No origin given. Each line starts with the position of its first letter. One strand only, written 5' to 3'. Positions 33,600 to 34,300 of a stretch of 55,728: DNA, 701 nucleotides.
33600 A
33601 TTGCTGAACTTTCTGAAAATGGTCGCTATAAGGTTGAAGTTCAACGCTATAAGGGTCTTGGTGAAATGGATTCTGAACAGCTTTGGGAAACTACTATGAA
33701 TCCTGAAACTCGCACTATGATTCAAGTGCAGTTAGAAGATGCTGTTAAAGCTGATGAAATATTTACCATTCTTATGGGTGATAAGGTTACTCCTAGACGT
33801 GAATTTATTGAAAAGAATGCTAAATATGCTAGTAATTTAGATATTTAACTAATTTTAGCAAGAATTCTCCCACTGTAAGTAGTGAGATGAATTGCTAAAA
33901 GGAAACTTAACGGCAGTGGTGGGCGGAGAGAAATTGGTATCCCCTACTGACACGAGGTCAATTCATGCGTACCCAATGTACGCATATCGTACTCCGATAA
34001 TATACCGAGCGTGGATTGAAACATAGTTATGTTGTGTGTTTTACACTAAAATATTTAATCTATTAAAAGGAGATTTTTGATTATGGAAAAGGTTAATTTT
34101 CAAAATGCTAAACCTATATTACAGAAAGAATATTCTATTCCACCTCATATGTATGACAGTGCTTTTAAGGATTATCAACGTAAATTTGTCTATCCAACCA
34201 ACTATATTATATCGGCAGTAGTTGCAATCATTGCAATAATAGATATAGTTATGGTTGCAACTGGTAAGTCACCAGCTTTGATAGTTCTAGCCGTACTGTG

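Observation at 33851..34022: Structured ~175-nt repeat family docked directly behind stop codons (copy behind gyrB)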

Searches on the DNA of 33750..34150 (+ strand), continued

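Call 76: search_with_rna_model(model_id=R1, sources=[window, L003, L005, L015, L016, L022, L027, L037, L050, L057, L058, L073, L074, L079, L084, L085, L086, L097, L099, L104, L106, L107, L113, L124, L125, L126, L127, L129, L138, L139, L140, L141, L142, L143, L145, L146, L148, L150, L152, L153, L154, L155, L157, L158, L159, L160, L161, L162, L163, L164, L166, L167, L170, L172, L173, L175, L176, L177, L178, L179, L180, L181, L182, L183, L184, L185, L187, L188, L189, L190, L191, L192, L193, L194, L197, L199, L200, L202, L204, L205, L206, L207, L209, L210, L212, L213, L214, L215, L216, L217, L218, L219, L220, L221, L222, L223, L224, L225, L226, L227], max_evalue=1e-24, make_alignment=true)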
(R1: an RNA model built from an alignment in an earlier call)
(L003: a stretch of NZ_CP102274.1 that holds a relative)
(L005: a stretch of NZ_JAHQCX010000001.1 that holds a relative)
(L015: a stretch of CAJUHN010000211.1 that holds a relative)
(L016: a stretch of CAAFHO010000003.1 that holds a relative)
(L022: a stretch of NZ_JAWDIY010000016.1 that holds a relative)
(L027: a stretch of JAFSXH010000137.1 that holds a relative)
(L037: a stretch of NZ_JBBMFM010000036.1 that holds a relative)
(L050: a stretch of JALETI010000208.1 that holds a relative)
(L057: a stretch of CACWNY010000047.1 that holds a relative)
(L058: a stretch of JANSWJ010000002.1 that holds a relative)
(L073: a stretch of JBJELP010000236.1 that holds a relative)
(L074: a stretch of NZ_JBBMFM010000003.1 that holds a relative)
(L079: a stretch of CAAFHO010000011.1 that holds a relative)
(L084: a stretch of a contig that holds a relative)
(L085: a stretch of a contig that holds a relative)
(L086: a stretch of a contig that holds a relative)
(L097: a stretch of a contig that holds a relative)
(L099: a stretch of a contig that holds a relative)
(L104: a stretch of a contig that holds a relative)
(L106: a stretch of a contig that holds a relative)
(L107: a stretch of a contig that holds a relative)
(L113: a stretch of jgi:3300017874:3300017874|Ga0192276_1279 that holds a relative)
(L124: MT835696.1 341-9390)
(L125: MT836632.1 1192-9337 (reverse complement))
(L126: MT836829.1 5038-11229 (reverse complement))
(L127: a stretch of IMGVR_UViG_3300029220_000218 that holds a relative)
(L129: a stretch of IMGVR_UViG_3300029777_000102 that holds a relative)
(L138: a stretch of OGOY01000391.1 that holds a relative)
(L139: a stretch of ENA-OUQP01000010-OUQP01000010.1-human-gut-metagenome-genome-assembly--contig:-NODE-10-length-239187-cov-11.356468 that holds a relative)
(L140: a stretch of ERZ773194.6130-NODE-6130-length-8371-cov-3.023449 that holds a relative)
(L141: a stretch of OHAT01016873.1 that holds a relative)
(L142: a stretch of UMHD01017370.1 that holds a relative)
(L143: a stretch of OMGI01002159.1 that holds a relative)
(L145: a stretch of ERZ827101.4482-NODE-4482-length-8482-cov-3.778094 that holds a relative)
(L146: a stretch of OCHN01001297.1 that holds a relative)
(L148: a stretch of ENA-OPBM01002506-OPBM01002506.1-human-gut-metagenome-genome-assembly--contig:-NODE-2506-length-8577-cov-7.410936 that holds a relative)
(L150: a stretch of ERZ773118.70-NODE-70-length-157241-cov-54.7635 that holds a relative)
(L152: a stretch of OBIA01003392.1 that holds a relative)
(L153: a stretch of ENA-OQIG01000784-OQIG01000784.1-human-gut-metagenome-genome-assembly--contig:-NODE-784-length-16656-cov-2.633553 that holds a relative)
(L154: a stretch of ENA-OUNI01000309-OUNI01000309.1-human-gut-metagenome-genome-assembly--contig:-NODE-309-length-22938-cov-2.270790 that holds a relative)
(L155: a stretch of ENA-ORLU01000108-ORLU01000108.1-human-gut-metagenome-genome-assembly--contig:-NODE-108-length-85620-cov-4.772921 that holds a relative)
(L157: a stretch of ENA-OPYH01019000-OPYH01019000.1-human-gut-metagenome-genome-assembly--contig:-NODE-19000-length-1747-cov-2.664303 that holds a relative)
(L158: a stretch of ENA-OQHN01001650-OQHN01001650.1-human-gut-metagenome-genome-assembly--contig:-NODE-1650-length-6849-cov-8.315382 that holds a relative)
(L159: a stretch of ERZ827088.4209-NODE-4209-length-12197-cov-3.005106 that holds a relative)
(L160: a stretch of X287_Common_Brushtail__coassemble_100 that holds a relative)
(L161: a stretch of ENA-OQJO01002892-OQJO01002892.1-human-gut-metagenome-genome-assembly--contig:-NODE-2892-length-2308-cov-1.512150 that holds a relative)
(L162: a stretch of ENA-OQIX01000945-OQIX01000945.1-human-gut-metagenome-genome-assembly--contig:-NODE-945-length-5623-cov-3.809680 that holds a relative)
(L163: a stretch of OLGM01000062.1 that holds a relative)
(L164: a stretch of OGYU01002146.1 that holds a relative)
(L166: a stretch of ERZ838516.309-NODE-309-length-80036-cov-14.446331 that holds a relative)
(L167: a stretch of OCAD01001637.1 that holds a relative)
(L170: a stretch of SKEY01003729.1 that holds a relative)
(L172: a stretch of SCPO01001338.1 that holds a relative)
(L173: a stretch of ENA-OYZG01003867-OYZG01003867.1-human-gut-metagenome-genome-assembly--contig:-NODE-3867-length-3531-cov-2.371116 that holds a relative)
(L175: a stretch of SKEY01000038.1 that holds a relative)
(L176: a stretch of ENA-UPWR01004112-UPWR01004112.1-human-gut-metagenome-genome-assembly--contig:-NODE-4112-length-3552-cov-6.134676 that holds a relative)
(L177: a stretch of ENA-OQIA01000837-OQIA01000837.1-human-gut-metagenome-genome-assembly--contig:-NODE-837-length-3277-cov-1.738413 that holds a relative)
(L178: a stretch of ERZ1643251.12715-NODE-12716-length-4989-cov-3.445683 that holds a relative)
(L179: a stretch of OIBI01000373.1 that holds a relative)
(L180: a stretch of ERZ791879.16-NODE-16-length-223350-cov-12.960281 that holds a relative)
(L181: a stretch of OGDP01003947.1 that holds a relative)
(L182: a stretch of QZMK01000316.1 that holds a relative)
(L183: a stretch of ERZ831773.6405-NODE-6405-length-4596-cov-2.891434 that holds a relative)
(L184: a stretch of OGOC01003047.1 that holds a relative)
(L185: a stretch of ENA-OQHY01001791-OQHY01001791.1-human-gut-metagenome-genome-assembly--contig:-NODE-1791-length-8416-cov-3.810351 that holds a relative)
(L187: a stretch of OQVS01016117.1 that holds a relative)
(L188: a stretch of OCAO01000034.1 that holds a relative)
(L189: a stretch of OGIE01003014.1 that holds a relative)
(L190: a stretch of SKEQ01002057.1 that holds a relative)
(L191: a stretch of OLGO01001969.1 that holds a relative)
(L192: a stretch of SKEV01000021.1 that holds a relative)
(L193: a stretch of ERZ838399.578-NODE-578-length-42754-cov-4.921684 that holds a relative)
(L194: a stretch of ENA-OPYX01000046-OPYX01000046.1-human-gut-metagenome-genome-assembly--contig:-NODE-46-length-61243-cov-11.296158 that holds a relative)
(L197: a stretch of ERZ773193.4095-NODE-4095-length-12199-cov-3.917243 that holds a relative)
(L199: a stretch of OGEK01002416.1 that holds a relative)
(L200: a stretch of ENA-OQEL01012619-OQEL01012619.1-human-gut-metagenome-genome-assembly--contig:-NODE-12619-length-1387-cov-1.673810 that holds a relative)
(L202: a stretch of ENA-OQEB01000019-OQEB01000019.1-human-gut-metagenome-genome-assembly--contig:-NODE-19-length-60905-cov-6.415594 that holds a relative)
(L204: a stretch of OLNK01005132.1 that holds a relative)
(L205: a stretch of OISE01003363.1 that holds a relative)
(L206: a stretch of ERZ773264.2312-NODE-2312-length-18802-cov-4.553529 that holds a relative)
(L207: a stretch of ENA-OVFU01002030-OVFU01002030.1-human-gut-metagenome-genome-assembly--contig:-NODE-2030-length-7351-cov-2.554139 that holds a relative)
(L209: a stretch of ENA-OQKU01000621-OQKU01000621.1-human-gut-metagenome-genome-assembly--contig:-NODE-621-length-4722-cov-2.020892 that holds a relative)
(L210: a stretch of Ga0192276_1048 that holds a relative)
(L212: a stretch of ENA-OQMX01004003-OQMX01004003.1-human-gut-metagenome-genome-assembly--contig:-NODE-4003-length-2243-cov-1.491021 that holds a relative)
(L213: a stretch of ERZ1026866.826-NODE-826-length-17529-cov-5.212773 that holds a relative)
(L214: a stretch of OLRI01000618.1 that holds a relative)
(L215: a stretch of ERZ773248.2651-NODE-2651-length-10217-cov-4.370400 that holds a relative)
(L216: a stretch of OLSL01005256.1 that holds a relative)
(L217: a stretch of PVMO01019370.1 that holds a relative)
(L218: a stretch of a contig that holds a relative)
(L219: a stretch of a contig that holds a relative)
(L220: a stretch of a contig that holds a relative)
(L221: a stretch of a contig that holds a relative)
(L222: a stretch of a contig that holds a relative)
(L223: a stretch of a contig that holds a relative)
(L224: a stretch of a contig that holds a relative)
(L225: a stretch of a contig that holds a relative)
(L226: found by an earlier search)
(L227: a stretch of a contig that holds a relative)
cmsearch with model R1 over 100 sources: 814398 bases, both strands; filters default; matches with E-value up to 1e-24: 102.
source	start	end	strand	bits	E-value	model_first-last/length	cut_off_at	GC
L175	4717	4896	+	189.2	1.6e-44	1-181/181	no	0.47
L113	4636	4822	+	188.3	2.7e-44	1-181/181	no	0.43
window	33844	34022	+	188.1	3.1e-44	1-181/181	no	0.42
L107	3587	3766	-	187.7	3.9e-44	1-181/181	no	0.47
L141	1142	1323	-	187.1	5.6e-44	1-181/181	no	0.45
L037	3438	3617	+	186.5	7.6e-44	1-181/181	no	0.47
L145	3701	3882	-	186.3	8.7e-44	1-181/181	no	0.46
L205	1639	1820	-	185.7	1.2e-43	1-181/181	no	0.46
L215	8581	8762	-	185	1.8e-43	1-181/181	no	0.45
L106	3051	3229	+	182.8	6.7e-43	1-181/181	no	0.48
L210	1538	1723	-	180.9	1.9e-42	1-181/181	no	0.44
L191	3793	3974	-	180.8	2e-42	1-181/181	no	0.45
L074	6234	6413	+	178.6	7.3e-42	1-181/181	no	0.47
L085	3023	3202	+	178.4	8.2e-42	1-181/181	no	0.47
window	6792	6977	-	177.4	1.5e-41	1-181/181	no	0.41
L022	1948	2121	+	176.6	2.3e-41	1-181/181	no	0.47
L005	3004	3177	+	176.1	3e-41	1-181/181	no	0.46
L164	9917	10096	-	175.8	3.6e-41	1-181/181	no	0.47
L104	5628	5800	+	175.5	4.2e-41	1-181/181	no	0.47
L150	2806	2986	-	172.9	2e-40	1-181/181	no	0.45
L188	569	748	+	172.6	2.3e-40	1-181/181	no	0.45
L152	259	439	+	172.5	2.4e-40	1-181/181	no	0.45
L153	6337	6517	+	172.5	2.4e-40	1-181/181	no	0.45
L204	4833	5013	-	172.5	2.4e-40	1-181/181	no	0.45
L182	423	604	+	171.6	4.2e-40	1-181/181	no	0.44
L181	1440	1619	+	170.8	6.6e-40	1-181/181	no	0.46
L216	3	182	-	170.2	9.4e-40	1-181/181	no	0.47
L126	1570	1749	+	169.7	1.3e-39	1-181/181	no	0.46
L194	2762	2942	+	169.4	1.5e-39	1-181/181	no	0.46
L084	4632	4809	+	169.1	1.8e-39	1-181/181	no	0.46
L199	2617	2796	+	169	1.9e-39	1-181/181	no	0.44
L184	7364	7543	-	168.5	2.4e-39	1-181/181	no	0.46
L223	1865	2044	-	168.1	3.1e-39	1-181/181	no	0.46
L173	2641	2820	+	168.1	3.1e-39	1-181/181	no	0.47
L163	10758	10937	+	167.6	4.2e-39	1-181/181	no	0.46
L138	2282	2461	-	167.3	5e-39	1-181/181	no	0.46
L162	2931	3110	+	167.2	5.3e-39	1-181/181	no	0.45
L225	10414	10593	-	167.2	5.3e-39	1-181/181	no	0.45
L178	2227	2407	-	167.1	5.5e-39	1-181/181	no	0.45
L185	4546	4725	-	167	5.9e-39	1-181/181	no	0.45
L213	2771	2950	+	167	5.9e-39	1-181/181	no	0.45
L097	1922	2109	-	166.7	6.8e-39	1-181/181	no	0.48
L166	10437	10616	+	165.7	1.3e-38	1-181/181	no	0.44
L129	2203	2382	-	165.6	1.3e-38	1-181/181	no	0.46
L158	4654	4833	-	165.5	1.3e-38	1-181/181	no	0.44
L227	3738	3917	+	165.1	1.8e-38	1-181/181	no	0.46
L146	7847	8026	+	165.1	1.8e-38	1-181/181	no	0.46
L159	10036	10215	+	165.1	1.8e-38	1-181/181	no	0.46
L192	901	1080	-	165.1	1.8e-38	1-181/181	no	0.46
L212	1321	1500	-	164.9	1.9e-38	1-181/181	no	0.46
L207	2844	3024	+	164.9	1.9e-38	1-181/181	no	0.45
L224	12330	12509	+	164.8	2.1e-38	1-181/181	no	0.46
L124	4436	4615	+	164.6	2.3e-38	1-181/181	no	0.47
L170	12737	12916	+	164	3.3e-38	1-181/181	no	0.46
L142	8976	9155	-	163.2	5.1e-38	1-181/181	no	0.45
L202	4388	4567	+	163.2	5.1e-38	1-181/181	no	0.45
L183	312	474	-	162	1.1e-37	1-181/181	no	0.44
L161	89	268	-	161.7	1.2e-37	1-181/181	no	0.46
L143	4314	4494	+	161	1.8e-37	1-181/181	no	0.44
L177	2171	2350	-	160.4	2.6e-37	1-181/181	no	0.44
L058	5260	5433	-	159.8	3.7e-37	1-181/181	no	0.41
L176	1204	1382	-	157.9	1.1e-36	1-181/181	no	0.46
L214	858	1036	-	157.9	1.1e-36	1-181/181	no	0.46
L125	3524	3702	+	156.1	3.1e-36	1-181/181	no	0.46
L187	142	321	-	154.9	6.1e-36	1-181/181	no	0.44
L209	1029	1206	+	154.4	8.4e-36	1-181/181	no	0.46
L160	6932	7107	-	154.2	9.2e-36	1-181/181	no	0.49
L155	4661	4839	+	153.8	1.2e-35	1-181/181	no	0.47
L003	29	204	+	153.3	1.5e-35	1-181/181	no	0.45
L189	9174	9352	+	151.6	4.1e-35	1-181/181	no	0.47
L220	677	857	+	147.7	3.9e-34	1-181/181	no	0.46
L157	358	533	+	147.1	5.4e-34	1-181/181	no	0.5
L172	437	626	+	146.1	9.5e-34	1-181/181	no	0.41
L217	503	692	-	146.1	9.5e-34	1-181/181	no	0.41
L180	290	480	-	146.1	9.9e-34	1-181/181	no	0.43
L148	1399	1588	-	145.2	1.6e-33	1-181/181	no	0.42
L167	2117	2306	-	145.2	1.6e-33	1-181/181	no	0.42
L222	1709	1898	+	145.2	1.6e-33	1-181/181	no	0.42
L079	399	577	+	145.1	1.8e-33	1-181/181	no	0.47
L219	3866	4055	+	144.7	2.2e-33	1-181/181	no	0.45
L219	8583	8772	+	144.7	2.2e-33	1-181/181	no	0.45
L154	11776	11953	-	144.6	2.3e-33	1-181/181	no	0.47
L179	4209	4390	+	142.4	8.1e-33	1-181/181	no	0.47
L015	1975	2153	-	142.1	1e-32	1-181/181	no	0.39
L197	9543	9724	-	141.9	1.1e-32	1-181/181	no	0.47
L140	2787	2962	+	136.4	2.6e-31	1-181/181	no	0.51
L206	8062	8237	+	136.4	2.6e-31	1-181/181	no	0.51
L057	564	731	-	134.4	8.4e-31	1-181/181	no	0.44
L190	4658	4840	-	132.8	2e-30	1-181/181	no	0.45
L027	2925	3093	+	129.3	1.5e-29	1-181/181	no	0.46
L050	279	463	-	126.7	6.9e-29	1-181/181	no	0.48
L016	3691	3897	-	123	5.9e-28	1-181/181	no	0.43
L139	710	891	-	122.8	6.7e-28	1-181/181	no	0.5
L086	3336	3519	-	122.2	9e-28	1-181/181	no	0.47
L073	1612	1793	-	121.2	1.6e-27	1-181/181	no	0.45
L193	6271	6439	+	119.9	3.5e-27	1-181/181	no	0.46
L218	1355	1468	-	119.7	3.8e-27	67-181/181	5'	0.54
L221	3927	4107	+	117.2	1.6e-26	1-181/181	no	0.49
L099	6647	6807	-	117.1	1.8e-26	1-181/181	no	0.51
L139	4300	4483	-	113.4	1.5e-25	1-181/181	no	0.49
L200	1063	1246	-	113.4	1.5e-25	1-181/181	no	0.49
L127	8260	8417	-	111.5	4.3e-25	1-181/181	no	0.46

Alignment A5: 102 matches aligned to the model, 253 columns, each read 5' to 3' on its own strand. Consensus structure (alignment columns), stored with it:
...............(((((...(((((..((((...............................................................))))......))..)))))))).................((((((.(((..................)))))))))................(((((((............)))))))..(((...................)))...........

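Call 93: search_with_rna_model(model_id=R1, source=L128, filters=off, max_evalue=1)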
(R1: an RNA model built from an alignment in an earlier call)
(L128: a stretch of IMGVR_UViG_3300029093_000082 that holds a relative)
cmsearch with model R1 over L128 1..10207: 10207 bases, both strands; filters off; matches with E-value up to 1: 8.
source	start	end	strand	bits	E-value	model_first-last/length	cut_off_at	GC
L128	10084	10207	-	98.9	7.6e-24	14-181/181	no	0.48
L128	2604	2708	+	32.1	3.9e-07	1-181/181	no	0.42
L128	6035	6146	-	12.6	0.029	1-181/181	no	0.29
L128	7256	7389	-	11.8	0.047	1-181/181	no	0.36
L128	7350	7527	+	11.4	0.059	1-181/181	no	0.39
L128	5229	5283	+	8.9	0.25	1-181/181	no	0.33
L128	1796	1949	-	8.2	0.37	1-181/181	no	0.32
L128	6037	6068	+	7.8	0.47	1-181/181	no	0.19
